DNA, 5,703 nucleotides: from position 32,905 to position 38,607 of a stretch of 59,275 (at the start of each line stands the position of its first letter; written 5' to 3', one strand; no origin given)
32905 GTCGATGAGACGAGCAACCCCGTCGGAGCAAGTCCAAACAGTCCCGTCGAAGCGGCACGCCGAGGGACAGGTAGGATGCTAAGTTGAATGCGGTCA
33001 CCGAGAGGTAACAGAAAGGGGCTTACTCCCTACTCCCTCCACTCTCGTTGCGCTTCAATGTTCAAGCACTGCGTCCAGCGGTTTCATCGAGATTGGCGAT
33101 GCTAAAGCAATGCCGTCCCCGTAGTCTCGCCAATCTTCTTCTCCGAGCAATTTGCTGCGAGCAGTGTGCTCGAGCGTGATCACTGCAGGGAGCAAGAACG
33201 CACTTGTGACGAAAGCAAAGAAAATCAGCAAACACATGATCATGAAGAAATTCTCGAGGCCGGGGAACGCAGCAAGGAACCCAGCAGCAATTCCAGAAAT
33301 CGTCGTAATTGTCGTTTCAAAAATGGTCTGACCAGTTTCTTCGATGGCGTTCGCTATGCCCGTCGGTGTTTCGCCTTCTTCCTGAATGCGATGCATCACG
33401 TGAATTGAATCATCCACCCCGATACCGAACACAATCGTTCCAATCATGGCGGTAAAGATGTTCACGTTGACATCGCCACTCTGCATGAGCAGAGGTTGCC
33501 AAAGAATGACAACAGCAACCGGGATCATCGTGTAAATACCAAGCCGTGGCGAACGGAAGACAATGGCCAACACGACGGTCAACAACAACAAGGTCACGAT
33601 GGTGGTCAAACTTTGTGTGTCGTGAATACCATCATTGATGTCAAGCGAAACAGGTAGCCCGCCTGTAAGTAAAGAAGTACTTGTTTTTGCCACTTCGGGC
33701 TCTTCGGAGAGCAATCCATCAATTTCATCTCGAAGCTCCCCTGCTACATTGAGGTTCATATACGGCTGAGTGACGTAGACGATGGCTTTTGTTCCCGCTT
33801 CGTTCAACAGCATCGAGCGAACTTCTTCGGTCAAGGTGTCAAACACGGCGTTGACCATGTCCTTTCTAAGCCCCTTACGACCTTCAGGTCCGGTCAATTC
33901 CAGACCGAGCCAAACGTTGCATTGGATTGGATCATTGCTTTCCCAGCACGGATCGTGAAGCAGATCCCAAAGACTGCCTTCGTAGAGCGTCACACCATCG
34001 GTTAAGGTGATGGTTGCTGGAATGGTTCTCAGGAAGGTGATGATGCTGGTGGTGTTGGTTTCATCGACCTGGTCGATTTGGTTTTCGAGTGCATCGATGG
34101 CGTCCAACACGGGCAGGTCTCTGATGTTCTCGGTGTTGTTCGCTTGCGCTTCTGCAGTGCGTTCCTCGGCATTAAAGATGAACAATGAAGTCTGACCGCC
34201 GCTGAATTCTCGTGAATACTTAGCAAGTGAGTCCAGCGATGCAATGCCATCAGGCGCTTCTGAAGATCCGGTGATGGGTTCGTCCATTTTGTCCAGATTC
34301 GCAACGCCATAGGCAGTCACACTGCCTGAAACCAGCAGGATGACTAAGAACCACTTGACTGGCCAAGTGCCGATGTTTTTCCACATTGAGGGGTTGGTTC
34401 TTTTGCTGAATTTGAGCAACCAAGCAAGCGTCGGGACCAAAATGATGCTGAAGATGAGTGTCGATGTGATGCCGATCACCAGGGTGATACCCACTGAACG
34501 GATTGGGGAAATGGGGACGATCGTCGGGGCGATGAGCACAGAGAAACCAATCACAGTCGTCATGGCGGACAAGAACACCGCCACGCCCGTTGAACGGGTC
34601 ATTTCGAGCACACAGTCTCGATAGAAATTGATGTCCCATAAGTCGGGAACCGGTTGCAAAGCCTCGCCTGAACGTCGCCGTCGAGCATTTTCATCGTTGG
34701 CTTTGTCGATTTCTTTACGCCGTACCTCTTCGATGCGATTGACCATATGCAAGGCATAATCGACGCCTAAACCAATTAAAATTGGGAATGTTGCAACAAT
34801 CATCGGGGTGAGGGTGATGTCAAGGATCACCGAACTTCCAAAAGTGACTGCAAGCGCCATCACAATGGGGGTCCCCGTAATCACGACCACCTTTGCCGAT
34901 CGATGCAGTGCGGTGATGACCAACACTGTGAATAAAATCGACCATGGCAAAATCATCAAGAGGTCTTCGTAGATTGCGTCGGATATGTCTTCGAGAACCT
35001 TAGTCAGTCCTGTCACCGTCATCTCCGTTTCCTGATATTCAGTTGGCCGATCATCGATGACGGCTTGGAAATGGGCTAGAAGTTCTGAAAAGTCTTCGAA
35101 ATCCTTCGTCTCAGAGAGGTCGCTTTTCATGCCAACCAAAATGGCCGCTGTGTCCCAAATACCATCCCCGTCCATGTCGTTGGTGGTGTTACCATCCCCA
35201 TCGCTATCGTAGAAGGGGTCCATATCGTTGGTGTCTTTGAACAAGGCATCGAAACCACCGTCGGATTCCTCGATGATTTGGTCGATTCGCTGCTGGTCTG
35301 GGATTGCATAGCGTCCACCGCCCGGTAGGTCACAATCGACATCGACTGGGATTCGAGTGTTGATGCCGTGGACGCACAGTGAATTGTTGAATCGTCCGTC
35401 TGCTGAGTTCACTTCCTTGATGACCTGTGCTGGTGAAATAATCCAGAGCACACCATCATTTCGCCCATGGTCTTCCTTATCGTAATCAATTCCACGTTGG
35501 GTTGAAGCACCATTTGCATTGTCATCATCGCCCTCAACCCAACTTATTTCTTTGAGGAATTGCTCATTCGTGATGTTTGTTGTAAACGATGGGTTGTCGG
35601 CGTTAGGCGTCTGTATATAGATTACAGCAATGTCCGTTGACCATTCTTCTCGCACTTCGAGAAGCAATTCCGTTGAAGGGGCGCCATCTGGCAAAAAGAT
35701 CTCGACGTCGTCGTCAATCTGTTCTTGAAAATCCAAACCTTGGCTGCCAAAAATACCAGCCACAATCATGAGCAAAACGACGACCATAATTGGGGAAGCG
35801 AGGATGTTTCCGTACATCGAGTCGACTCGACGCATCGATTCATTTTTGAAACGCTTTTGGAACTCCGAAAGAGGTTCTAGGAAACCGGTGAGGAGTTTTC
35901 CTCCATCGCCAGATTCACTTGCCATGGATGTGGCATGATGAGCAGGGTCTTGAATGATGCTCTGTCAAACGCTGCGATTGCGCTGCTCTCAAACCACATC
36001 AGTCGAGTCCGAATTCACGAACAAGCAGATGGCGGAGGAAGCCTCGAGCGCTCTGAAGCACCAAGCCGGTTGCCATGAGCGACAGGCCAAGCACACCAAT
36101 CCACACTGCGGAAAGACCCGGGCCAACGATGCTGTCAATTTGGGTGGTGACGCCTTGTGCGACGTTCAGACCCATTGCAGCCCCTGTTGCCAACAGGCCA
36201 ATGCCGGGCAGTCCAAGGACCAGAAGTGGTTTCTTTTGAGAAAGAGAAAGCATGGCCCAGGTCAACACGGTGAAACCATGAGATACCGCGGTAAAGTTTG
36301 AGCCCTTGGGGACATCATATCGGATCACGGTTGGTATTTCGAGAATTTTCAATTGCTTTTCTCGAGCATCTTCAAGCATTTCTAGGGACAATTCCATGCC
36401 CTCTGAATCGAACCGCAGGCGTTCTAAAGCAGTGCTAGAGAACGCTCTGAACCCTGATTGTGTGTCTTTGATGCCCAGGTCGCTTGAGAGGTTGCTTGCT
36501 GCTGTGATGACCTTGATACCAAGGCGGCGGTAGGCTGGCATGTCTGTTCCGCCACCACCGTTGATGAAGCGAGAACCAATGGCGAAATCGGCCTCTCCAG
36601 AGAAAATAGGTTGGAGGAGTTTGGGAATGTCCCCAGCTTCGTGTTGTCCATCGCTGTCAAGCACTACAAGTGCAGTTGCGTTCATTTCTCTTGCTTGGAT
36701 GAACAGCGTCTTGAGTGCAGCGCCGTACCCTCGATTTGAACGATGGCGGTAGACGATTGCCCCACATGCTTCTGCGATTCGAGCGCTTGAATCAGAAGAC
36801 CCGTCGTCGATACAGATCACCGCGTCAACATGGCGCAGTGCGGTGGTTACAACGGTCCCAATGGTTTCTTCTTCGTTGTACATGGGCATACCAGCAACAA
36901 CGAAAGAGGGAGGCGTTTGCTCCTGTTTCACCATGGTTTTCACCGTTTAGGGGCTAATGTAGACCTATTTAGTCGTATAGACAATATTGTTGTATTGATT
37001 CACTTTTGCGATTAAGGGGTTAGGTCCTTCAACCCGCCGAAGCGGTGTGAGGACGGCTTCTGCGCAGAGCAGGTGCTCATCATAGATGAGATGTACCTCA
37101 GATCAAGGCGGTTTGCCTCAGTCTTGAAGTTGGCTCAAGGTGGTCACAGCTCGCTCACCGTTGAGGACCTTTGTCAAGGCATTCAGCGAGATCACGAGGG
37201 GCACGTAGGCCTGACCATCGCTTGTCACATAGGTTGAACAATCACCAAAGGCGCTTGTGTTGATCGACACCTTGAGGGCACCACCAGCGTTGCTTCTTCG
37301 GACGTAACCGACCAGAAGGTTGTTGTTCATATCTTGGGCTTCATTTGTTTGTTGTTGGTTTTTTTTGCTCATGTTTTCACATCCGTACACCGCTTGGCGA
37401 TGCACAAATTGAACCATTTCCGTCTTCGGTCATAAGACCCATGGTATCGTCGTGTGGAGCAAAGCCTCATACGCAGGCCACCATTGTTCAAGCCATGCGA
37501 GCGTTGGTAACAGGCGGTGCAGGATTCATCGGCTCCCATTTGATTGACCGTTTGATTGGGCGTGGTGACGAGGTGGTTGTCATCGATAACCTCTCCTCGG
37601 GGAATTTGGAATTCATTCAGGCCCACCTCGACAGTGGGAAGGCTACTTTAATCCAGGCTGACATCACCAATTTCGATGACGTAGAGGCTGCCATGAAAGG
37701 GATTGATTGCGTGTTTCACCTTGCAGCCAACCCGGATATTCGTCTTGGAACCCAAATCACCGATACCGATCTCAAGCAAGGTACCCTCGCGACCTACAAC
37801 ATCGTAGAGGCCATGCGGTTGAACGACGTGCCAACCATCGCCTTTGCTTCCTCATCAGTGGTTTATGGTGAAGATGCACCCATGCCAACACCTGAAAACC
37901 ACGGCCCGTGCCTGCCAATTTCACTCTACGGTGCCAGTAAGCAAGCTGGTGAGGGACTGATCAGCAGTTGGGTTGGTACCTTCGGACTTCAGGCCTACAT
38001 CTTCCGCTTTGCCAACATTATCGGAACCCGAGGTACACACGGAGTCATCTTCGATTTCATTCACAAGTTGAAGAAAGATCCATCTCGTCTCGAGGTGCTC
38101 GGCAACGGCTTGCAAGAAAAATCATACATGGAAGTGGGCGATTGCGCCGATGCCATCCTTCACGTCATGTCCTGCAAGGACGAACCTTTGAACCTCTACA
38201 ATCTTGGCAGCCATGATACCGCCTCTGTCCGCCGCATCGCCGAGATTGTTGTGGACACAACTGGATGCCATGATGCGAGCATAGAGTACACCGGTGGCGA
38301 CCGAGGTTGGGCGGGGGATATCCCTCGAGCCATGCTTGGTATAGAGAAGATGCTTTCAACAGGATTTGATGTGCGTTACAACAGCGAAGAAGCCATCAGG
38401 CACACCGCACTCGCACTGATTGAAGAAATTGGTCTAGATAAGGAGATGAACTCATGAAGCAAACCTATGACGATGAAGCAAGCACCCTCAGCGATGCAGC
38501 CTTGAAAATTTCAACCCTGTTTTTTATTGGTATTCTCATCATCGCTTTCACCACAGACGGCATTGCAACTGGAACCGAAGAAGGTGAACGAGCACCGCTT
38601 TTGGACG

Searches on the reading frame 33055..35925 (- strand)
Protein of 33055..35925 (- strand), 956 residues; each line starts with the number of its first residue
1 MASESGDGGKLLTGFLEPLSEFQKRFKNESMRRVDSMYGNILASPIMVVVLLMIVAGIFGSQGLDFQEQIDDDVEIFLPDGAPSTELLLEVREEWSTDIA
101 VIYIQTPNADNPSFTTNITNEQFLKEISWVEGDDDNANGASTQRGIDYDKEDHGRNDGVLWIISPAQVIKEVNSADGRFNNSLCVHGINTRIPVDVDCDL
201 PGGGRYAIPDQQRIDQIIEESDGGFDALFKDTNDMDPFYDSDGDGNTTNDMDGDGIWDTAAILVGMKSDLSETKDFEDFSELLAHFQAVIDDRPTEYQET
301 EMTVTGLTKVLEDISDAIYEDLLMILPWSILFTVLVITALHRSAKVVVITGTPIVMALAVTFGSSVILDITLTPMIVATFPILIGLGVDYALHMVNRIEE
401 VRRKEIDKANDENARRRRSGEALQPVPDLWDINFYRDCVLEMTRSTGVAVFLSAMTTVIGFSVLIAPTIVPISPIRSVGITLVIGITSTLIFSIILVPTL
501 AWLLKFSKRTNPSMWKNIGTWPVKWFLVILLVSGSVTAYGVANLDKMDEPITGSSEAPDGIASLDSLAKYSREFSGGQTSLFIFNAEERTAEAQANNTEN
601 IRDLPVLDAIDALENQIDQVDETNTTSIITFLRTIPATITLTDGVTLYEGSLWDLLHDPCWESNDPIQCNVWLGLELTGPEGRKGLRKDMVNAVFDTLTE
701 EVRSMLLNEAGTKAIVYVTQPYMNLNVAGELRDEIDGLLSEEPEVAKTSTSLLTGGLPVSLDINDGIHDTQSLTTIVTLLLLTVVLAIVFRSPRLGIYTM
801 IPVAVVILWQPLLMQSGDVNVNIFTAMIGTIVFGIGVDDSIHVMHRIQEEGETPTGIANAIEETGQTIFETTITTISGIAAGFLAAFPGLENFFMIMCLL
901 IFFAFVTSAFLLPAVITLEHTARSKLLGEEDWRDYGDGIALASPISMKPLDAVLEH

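Call 6: search_protein_families(library=pfam, proteins=[window:33055-35925:-], max_evalue=0.1)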
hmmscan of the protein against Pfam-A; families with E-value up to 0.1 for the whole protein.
window:33055-35925:- (956 aa): 5 families
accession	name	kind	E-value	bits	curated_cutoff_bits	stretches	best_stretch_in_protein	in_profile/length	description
PF03176.21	MMPL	-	1.6e-25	90.2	20.5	3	690-919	63-302/333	MMPL family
PF02460.24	Patched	-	4e-09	36.8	23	1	812-917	48-155/156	Patched SSD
PF12349.14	Sterol-sensing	-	3.3e-08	34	22.3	2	795-920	8-137/153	Sterol-sensing domain of SREBP cleavage-activation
PF00873.25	ACR_tran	-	8.5e-07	27.5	28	2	763-911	326-477/1021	AcrB/AcrD/AcrF family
PF05639.16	Pup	-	0.073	14.4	27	0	586-626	17-57/69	Pup-like protein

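Call 7: search_protein_families(library=ncbifam, proteins=[window:33055-35925:-], max_evalue=0.1)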
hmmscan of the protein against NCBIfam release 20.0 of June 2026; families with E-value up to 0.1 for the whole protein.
window:33055-35925:- (956 aa): 9 families
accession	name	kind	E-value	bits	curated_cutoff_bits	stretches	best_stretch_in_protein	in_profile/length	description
TIGR00921.1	2A067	subfamily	1.8e-49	168.5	351.9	3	692-918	502-733/733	hydrophobe/amphiphile efflux-3 (HAE3) family transporter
TIGR00833.1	actII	subfamily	2.2e-31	109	874.7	3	750-927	154-338/910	MMPL family RND transporter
TIGR03480.1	HpnN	hypoth_equivalog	1.2e-21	76.5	751.85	3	753-921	253-425/862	hopanoid biosynthesis associated RND transporter like protein HpnN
NF045600.2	BstA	equivalog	2.5e-09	35.6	1400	2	770-915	286-435/903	sterol transporter cytoplasmic membrane protein BstA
NF052374.1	HopndTporHpnN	equivalog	2.9e-09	35.6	1100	2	751-918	254-425/858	hopanoid transporter HpnN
NF033617.1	RND_permease_2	subfamily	0.00024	19.2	1250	1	697-876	263-441/1009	multidrug efflux RND transporter permease subunit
NF007798.0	PRK10503.1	equivalog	0.00047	17.9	1584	1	761-880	334-453/1040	MdtB/MuxB family multidrug efflux RND transporter permease subunit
TIGR00918.1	2A060602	subfamily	0.0025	15.5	1120.4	1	826-923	461-561/1145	transmembrane receptor Patched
NF006353.0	PRK08578.1-1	subfamily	0.011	15.1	282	1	274-411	82-211/281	preprotein translocase subunit SecF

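Call 61: find_related_loci(query=A7, collection=metagenome_contigs, flank=10000)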
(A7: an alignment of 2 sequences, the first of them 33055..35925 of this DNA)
Query A7 (956 aa) in metagenome_contigs; peptide patterns used: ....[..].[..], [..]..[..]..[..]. (x = any residue, [..] = any of these).
600 stretches matched a pattern (row limit reached: there are more); 95 encode a relative of the query (tblastn E <= 1e-3); the best 80 are kept; 80 distinct loci.
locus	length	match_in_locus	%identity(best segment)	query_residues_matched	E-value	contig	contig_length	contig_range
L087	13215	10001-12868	100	1-956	0e+0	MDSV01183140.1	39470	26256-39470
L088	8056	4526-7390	91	1-955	0e+0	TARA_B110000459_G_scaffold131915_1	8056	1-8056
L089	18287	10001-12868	90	1-956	0e+0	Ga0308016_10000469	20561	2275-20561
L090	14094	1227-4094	90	1-956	0e+0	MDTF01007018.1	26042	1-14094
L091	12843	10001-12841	91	1-947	0e+0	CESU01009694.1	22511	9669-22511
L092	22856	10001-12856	92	1-955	0e+0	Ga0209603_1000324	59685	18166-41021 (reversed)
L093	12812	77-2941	91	1-955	0e+0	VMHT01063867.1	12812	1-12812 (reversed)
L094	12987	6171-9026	91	1-955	0e+0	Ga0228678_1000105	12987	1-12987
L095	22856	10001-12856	91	1-955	0e+0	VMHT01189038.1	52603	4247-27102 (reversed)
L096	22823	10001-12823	91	17-956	0e+0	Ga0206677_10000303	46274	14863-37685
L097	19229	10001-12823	91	17-956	0e+0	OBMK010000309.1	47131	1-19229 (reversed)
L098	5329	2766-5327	91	1-854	0e+0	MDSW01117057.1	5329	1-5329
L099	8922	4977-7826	79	4-954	0e+0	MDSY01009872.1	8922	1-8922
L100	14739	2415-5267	78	4-954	0e+0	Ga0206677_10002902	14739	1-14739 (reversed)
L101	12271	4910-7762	78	4-954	0e+0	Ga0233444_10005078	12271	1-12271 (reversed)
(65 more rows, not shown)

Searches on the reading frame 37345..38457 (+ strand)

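Call 43: search_protein_families(library=pfam, proteins=[window:37345-38457:+], max_evalue=0.01)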
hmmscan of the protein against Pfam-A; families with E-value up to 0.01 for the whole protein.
window:37345-38457:+ (370 aa): 10 families
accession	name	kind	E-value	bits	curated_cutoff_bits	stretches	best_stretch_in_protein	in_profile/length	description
PF01370.27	Epimerase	-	4.1e-46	157.8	20.9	1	53-288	1-240/240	NAD dependent epimerase/dehydratase family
PF16363.11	GDP_Man_Dehyd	-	5.3e-36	125.2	27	1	54-308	1-268/332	GDP-mannose 4,6 dehydratase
PF01073.25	3Beta_HSD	-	1.4e-18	67.4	22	1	54-211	1-162/280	3-beta hydroxysteroid dehydrogenase/isomerase family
PF04321.23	RmlD_sub_bind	-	4.4e-15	55.9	27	1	51-312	1-237/287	RmlD substrate binding domain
PF02719.21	Polysacc_synt_2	-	1.5e-12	47.7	20.2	1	54-307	2-248/293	Polysaccharide biosynthesis protein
PF13460.12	NAD_binding_10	-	2.1e-12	47.7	27.2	1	57-180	1-108/184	NAD(P)H-binding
PF07993.18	NAD_binding_4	-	1e-07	31.9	20.1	1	112-234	81-215/258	Male sterility protein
PF00106.31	adh_short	-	1.3e-07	31.7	26.6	1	53-120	3-71/195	short chain dehydrogenase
PF05368.20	NmrA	-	0.0005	20.2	27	1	53-145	5-97/298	NmrA-like family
PF08659.16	KR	-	0.0012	19.2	22.6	1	54-144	4-106/180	KR domain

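Call 64: search_protein_families(library=ncbifam, proteins=[window:37345-38457:+], max_evalue=0.001)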
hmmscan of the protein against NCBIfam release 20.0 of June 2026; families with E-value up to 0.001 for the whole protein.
window:37345-38457:+ (370 aa): 65 families (the best 25 are shown)
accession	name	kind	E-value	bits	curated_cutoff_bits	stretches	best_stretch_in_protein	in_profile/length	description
TIGR01179.1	galE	equivalog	3.3e-36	124.8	262.3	1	53-229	2-180/332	UDP-glucose 4-epimerase GalE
TIGR01181.1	dTDP_gluc_dehyt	equivalog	2.5e-32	112.2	365.1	1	53-355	2-308/321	dTDP-glucose 4,6-dehydratase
TIGR04180.1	EDH_00030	hypoth_equivalog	8.7e-30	103.8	475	1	54-307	2-257/297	NAD-dependent 4,6-dehydratase LegB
TIGR02197.1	heptose_epim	equivalog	1.2e-21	77.2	274.6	1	54-315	2-268/316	ADP-glyceromanno-heptose 6-epimerase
NF007956.0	PRK10675.1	subfamily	2.8e-19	69.4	394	1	51-206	1-160/338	UDP-glucose 4-epimerase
NF007582.0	PRK10217.1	equivalog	1.1e-18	67.5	698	1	52-296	3-260/355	dTDP-glucose 4,6-dehydratase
NF007490.0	PRK10084.1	subfamily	1.2e-16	60.6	649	1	51-293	1-264/361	dTDP-glucose 4,6-dehydratase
NF011728.1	PRK15181.1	equivalog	5.1e-16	58.6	760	1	48-298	13-274/348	Vi polysaccharide biosynthesis UDP-N-acetylglucosaminuronic acid C-4 epimerase TviC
NF043036.1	ErythonDh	equivalog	3.1e-15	56.2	325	1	51-209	1-163/321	D-erythronate dehydrogenase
TIGR03466.1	HpnA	hypoth_equivalog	5.6e-14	51.8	367.65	1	51-184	1-128/327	hopanoid-associated sugar epimerase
NF047922.1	GDPFucSynFcl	equivalog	3.8e-13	49.6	500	1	119-358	53-301/308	GDP-L-fucose synthase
NF005539.0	PRK07201.1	equivalog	4.2e-12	45.6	549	1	51-330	1-282/657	SDR family oxidoreductase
NF042422.1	oxyalk_red_OleD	equivalog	1.7e-11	44.1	580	1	51-173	1-113/329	2-alkyl-3-oxoalkanoate reductase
TIGR01214.1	rmlD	equivalog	2.4e-11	43.3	224.05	1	53-305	2-225/285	dTDP-4-dehydrorhamnose reductase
NF042423.1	oxyalk_red_Shew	equivalog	6.1e-11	42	580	1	49-177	7-127/331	2-alkyl-3-oxoalkanoate reductase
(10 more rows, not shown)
